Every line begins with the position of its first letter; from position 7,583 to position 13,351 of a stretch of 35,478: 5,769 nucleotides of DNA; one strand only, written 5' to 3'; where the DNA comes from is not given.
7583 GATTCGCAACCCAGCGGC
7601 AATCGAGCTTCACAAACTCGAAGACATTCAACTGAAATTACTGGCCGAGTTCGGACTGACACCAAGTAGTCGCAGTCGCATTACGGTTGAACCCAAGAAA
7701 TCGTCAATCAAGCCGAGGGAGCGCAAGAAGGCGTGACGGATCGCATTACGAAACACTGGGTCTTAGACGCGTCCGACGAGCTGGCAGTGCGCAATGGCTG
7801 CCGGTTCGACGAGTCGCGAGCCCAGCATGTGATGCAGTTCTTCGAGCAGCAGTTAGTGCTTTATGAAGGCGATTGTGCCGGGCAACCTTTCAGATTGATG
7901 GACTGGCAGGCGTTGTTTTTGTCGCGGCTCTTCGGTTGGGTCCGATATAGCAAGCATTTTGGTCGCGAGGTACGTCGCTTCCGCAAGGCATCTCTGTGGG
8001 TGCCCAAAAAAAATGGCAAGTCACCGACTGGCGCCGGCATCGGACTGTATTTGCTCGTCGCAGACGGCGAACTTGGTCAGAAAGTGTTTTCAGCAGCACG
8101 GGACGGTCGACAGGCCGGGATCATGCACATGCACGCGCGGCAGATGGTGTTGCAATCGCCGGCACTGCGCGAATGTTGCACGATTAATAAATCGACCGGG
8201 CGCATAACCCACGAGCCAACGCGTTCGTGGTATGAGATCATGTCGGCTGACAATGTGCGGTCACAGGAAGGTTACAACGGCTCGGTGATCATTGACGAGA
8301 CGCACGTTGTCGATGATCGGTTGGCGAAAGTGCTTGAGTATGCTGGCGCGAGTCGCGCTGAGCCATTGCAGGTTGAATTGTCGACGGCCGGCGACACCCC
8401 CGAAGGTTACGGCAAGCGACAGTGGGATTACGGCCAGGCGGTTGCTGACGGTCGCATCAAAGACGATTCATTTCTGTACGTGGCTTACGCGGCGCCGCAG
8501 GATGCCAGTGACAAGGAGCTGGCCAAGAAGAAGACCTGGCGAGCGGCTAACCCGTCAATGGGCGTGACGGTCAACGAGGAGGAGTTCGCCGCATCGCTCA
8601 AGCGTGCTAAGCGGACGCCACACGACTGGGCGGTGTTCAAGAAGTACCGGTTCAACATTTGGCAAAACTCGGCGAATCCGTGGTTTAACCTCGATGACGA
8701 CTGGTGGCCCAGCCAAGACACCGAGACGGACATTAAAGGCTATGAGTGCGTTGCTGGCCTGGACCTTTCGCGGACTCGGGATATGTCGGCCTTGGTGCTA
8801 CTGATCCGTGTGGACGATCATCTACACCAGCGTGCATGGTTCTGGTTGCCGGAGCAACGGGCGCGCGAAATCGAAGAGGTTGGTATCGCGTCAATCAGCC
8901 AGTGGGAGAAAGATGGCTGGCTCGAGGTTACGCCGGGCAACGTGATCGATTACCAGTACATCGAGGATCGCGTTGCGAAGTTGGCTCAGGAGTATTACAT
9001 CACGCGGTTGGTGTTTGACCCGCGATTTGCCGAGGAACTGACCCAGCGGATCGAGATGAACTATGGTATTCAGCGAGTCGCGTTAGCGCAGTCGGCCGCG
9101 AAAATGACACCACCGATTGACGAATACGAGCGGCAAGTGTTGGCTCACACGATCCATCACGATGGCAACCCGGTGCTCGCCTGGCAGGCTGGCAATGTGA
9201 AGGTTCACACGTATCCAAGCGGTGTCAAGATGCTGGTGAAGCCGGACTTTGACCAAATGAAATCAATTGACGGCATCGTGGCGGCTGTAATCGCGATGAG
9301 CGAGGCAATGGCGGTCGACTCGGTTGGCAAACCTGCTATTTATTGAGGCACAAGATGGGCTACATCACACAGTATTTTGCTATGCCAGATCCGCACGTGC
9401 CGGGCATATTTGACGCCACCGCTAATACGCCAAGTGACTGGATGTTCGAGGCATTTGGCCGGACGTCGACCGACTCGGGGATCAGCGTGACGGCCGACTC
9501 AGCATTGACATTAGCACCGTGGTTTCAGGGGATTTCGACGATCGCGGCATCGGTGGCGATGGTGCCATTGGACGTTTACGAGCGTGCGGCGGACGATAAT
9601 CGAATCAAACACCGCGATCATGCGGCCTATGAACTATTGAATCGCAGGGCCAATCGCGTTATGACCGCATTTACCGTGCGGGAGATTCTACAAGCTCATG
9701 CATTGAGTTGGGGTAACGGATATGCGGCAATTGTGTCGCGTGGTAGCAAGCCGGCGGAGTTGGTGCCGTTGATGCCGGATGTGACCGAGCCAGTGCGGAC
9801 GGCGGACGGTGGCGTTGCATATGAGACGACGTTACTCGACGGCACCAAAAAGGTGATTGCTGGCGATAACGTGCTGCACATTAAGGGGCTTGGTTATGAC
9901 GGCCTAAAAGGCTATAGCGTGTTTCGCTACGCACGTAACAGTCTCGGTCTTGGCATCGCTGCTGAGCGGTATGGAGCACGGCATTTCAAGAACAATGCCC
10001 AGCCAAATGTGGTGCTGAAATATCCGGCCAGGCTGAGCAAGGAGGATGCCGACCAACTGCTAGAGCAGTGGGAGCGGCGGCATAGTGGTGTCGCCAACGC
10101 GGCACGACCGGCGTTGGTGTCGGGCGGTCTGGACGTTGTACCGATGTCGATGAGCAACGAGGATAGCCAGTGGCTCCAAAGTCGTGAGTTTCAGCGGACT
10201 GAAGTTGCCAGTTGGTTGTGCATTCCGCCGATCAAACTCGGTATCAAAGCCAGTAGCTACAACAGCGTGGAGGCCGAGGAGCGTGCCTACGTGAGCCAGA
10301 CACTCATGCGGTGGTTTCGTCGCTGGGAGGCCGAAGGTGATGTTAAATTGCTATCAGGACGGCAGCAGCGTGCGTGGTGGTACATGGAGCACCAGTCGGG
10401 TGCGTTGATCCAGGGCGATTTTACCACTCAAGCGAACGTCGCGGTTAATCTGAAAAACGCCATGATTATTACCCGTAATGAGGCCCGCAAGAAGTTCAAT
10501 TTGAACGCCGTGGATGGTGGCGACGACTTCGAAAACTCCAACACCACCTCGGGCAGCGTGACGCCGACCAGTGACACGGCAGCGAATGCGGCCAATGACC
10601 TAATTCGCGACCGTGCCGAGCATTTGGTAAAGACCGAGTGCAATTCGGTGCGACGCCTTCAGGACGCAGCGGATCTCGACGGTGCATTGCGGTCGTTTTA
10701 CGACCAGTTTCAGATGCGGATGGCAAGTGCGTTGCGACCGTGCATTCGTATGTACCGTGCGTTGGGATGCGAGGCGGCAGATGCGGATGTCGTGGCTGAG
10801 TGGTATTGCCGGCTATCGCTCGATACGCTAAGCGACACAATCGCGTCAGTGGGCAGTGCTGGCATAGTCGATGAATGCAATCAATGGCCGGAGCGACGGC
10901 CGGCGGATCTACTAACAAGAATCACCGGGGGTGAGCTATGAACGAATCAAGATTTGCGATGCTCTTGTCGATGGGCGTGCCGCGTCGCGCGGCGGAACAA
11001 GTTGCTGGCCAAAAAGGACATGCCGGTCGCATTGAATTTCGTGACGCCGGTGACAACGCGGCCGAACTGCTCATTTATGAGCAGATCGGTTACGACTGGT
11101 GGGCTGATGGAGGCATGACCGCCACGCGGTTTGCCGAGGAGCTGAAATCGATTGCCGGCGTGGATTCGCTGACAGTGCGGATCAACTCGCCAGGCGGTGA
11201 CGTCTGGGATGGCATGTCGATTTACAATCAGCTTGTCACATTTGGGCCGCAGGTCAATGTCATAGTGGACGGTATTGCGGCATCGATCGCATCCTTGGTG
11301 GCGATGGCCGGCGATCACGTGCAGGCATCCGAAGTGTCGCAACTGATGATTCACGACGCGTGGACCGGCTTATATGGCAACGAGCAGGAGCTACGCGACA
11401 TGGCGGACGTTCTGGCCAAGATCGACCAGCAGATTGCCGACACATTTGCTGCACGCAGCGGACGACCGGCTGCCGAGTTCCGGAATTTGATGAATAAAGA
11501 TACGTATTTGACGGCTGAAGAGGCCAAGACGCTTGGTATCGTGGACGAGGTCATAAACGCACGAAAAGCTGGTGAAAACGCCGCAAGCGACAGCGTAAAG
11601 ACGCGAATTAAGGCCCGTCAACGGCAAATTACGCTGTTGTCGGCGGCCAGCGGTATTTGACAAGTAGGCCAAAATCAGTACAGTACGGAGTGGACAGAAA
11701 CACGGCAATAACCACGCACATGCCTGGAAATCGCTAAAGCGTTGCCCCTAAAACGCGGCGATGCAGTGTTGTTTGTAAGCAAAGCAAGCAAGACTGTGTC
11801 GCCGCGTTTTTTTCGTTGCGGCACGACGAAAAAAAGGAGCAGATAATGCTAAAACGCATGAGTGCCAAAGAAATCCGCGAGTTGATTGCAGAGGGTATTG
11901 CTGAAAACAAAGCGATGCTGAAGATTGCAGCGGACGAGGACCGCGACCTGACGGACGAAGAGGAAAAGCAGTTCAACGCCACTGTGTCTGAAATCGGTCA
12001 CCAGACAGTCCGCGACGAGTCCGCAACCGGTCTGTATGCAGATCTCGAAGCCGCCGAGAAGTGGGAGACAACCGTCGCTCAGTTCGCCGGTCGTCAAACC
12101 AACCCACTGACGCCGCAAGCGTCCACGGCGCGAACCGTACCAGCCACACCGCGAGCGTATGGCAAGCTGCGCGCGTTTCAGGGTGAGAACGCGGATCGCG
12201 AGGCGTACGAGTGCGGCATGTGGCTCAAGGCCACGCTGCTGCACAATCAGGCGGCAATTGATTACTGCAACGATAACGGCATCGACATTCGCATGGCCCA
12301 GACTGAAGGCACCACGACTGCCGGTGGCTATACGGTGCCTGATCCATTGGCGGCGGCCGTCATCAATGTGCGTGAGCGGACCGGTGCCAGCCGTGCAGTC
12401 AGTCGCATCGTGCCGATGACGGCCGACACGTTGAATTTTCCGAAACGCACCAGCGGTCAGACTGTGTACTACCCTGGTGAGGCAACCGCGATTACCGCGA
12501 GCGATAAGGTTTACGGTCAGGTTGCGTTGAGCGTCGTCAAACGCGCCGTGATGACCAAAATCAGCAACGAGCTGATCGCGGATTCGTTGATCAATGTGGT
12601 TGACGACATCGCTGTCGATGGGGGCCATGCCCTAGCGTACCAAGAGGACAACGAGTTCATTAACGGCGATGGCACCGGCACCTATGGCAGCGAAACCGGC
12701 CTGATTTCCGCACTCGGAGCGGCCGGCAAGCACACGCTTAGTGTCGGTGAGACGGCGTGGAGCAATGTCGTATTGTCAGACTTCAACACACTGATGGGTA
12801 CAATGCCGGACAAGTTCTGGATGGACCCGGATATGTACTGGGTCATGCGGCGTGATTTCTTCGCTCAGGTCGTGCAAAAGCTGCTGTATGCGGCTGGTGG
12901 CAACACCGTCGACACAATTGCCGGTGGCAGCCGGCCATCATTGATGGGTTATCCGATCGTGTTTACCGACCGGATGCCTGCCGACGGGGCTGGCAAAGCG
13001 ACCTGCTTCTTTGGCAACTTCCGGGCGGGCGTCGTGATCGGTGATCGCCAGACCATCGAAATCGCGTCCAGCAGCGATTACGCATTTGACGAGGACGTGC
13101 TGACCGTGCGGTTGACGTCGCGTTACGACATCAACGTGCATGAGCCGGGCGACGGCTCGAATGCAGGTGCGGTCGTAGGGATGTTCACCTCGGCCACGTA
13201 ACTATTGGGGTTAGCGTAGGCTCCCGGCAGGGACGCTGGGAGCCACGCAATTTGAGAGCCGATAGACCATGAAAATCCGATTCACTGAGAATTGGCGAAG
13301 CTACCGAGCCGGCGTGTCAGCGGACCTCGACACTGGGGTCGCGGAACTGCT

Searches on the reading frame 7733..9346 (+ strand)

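Call 9: search_protein_families(library=phrogs, proteins=[window:7733-9346:+], max_evalue=0.00001)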
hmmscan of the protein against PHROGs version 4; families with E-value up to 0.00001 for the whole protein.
window:7733-9346:+ (537 aa): 5 families
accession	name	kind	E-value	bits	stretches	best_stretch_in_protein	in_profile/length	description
phrog_9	-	head and packaging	9.3e-134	449.1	1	22-527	178-665/812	terminase large subunit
phrog_2699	-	head and packaging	2.7e-66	224.6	1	232-529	3-297/315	terminase large subunit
phrog_4914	-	head and packaging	6.8e-24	85.7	1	24-174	50-202/213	terminase large subunit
phrog_10517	-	head and packaging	7.9e-17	62.5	1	23-125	76-171/207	terminase large subunit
phrog_7331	-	head and packaging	8.4e-13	48.9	1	440-530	10-97/113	terminase large subunit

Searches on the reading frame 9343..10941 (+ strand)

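Call 9: search_protein_families(library=phrogs, proteins=[window:9343-10941:+], max_evalue=0.00001)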
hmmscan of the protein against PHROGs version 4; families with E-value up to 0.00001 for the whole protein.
window:9343-10941:+ (532 aa): 6 families
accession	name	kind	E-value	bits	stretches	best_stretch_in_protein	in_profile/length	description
phrog_12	-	head and packaging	2.6e-98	331.7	1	30-404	67-439/646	portal protein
phrog_2662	-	head and packaging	1.5e-68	233.1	1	31-498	39-510/717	portal protein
phrog_5929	-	head and packaging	7.7e-36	124.5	1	207-397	4-194/228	portal protein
phrog_2271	-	head and packaging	8.1e-15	54.6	1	44-395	39-391/859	portal protein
phrog_21454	-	unknown function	4.9e-11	43.4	1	224-395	1-168/320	-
phrog_11323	-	unknown function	1.6e-09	39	1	302-397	6-101/130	-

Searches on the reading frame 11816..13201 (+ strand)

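Call 9: search_protein_families(library=phrogs, proteins=[window:11816-13201:+], max_evalue=0.00001)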
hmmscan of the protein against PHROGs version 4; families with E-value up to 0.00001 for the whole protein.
window:11816-13201:+ (461 aa): 2 families
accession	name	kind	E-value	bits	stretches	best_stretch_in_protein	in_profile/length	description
phrog_10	-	head and packaging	1.3e-44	154.4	1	9-441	247-624/752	major head protein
phrog_617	-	head and packaging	1.2e-13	51.8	1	17-440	198-609/626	major head protein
